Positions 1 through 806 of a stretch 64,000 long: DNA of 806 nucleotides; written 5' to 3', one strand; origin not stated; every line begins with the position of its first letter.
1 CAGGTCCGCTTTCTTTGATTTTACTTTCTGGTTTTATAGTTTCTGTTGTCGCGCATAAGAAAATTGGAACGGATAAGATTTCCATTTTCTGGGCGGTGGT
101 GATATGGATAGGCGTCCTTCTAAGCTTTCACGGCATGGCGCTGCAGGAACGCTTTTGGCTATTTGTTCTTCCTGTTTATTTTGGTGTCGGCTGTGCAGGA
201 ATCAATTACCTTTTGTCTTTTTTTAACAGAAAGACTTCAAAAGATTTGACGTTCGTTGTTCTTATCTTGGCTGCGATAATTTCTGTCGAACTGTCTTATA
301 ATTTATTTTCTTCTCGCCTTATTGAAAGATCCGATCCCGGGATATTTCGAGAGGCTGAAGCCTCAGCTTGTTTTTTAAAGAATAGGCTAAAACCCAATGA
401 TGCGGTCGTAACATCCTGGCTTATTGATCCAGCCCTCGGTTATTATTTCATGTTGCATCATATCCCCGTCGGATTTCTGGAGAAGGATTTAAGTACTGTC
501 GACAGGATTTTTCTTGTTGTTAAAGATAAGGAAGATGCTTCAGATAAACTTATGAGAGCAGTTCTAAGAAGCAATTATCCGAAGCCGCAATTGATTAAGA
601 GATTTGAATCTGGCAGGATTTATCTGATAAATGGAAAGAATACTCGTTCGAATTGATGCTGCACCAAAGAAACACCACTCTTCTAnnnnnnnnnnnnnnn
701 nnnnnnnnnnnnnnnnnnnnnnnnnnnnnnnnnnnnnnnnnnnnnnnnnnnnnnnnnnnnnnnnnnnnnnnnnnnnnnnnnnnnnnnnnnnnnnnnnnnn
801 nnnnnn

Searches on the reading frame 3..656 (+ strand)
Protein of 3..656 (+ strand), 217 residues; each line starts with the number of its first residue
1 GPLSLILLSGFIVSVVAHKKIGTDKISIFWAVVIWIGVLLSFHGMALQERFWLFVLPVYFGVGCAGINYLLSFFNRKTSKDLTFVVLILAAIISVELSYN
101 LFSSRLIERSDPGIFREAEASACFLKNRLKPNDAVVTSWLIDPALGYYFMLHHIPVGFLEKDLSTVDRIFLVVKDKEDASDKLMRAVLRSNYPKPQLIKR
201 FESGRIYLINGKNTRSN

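Call 4: search_protein_families(library=pfam, proteins=[window:15-656:+], max_evalue=0.01)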
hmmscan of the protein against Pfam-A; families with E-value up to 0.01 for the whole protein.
window:15-656:+ (213 aa): 0 families

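Call 45: search_protein_families(library=pfam, proteins=[window:3-656:+], max_evalue=10)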
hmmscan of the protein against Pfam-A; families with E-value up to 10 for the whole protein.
window:3-656:+ (217 aa): 2 families
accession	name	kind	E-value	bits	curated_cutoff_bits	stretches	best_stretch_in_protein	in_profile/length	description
PF17555.7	TssN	-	0.08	12.8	30.3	1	6-103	11-111/274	Type VI secretion system, TssN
PF12698.13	ABC2_membrane_3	-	0.87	9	31.6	1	29-94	219-283/347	ABC-2 family transporter protein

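Call 56: search_protein_families(library=ncbifam, proteins=[window:3-656:+], max_evalue=0.01)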
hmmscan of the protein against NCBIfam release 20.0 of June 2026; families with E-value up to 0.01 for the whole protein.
window:3-656:+ (217 aa): 0 families
